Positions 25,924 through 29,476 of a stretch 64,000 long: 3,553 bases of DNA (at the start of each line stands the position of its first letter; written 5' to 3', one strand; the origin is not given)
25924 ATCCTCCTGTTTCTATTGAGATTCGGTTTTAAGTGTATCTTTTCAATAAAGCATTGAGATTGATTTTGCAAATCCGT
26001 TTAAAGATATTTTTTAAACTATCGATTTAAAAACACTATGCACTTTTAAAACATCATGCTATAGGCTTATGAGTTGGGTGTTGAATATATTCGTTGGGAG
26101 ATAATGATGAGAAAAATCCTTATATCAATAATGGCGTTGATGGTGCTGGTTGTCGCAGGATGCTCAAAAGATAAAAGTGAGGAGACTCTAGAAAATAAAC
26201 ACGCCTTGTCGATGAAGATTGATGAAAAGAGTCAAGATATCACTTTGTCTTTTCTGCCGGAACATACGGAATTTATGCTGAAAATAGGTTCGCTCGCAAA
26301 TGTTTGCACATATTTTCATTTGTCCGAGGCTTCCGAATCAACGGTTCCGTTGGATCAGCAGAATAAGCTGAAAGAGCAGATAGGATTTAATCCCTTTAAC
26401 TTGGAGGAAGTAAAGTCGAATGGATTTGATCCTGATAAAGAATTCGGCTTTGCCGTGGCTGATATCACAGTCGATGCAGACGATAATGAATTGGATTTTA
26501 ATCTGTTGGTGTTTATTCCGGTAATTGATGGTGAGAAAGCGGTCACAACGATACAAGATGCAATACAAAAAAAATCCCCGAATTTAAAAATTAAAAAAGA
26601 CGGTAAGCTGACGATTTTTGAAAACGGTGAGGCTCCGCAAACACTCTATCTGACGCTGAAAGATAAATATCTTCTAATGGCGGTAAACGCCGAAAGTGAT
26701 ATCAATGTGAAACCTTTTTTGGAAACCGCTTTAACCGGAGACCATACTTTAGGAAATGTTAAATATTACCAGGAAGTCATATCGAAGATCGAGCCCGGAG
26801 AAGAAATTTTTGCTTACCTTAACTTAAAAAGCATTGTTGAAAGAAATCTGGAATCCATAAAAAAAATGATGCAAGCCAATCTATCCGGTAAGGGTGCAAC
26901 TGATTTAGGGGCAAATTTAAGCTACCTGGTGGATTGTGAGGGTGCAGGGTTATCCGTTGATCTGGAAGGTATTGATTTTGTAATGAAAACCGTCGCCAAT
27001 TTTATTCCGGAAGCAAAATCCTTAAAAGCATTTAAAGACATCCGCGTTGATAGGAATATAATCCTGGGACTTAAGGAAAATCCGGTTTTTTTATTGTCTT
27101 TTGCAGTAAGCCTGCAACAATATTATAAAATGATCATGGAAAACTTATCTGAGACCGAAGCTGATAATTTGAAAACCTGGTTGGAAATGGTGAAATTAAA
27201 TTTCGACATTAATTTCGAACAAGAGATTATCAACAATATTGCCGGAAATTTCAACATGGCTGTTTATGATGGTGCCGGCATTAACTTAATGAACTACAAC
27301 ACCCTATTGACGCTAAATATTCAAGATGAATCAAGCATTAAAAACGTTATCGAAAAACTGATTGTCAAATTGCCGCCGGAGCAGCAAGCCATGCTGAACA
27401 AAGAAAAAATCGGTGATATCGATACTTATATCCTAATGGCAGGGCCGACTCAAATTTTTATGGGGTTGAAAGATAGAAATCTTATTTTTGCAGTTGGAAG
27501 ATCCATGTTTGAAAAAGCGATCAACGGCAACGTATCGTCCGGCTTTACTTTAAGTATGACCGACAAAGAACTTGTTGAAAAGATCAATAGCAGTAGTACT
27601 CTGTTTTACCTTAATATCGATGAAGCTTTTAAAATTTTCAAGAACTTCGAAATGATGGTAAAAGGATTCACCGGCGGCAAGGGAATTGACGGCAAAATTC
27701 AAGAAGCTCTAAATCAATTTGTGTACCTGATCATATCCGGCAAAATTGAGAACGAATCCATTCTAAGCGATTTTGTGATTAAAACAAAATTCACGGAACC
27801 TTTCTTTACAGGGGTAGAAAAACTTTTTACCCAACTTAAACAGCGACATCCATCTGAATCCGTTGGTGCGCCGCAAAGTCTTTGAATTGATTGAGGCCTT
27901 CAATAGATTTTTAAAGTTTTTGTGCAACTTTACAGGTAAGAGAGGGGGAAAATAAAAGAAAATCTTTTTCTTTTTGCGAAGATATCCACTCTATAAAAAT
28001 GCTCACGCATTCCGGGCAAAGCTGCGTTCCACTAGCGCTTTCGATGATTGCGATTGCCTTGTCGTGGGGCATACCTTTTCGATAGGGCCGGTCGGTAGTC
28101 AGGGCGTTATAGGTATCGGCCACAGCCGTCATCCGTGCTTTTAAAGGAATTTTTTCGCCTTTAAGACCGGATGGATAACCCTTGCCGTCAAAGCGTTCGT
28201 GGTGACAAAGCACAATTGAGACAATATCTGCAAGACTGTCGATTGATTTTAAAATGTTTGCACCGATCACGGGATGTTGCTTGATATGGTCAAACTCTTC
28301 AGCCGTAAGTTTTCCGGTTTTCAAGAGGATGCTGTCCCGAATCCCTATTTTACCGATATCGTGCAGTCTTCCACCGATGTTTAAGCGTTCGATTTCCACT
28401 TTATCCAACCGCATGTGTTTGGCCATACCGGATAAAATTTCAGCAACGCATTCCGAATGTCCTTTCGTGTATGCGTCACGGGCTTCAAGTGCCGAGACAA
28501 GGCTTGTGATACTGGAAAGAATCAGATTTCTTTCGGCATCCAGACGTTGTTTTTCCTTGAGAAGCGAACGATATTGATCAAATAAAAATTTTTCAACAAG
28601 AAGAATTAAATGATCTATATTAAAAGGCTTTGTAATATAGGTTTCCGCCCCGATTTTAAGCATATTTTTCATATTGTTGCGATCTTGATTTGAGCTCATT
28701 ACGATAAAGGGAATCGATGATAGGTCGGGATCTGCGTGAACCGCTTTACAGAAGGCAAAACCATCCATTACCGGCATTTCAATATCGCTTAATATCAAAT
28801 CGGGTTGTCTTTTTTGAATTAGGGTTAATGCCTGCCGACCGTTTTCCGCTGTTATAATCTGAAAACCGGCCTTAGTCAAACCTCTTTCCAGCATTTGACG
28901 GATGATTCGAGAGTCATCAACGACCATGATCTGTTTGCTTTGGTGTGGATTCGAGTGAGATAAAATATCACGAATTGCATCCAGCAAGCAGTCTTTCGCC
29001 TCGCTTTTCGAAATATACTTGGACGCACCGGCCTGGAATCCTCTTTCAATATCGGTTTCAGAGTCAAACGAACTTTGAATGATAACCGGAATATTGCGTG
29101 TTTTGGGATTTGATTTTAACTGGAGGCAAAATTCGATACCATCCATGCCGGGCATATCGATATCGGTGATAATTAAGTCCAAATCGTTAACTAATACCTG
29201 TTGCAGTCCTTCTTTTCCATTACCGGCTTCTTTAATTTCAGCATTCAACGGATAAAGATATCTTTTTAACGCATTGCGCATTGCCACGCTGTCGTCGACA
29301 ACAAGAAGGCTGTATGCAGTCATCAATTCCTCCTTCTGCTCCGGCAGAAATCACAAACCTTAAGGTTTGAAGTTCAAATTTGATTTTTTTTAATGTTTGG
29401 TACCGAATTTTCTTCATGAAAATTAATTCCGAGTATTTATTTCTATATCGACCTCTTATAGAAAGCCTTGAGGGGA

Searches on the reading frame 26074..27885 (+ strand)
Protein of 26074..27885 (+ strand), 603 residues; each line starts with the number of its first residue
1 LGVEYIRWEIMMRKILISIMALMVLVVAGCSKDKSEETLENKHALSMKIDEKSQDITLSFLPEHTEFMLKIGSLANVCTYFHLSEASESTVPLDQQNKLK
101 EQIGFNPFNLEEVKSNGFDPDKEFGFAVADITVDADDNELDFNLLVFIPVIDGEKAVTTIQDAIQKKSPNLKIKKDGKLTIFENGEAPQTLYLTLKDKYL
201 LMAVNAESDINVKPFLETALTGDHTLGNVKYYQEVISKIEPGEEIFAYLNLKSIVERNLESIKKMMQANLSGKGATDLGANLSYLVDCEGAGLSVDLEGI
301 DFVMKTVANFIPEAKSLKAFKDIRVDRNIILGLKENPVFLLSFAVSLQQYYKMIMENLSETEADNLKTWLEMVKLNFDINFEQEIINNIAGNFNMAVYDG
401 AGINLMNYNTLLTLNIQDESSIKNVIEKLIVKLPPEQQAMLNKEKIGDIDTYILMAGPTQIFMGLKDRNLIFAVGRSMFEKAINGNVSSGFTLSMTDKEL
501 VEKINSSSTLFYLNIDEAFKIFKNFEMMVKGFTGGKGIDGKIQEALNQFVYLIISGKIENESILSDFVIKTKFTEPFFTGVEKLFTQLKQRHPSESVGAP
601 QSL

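Call 98: search_protein_families(library=pfam, proteins=[window:26074-27885:+], max_evalue=0.00001)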
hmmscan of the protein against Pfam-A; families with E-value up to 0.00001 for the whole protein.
window:26074-27885:+ (603 aa): 1 family
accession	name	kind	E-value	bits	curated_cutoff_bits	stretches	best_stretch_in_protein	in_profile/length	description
PF11832.13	DUF3352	-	2.2e-12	46.8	26.8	1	122-397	102-365/536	Protein of unknown function (DUF3352)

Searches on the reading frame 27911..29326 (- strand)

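Call 98: search_protein_families(library=pfam, proteins=[window:27911-29326:-], max_evalue=0.00001)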
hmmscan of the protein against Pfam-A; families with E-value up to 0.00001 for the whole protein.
window:27911-29326:- (471 aa): 3 families
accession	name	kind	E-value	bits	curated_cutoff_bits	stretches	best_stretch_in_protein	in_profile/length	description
PF00072.30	Response_reg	-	1.8e-55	186.3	30.2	2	133-244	1-110/111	Response regulator receiver domain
PF13487.12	HD_5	-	1.2e-35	123.2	27.2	1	277-434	4-164/170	HD domain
PF01966.28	HD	-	1.1e-18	68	22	1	289-408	3-115/116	HD domain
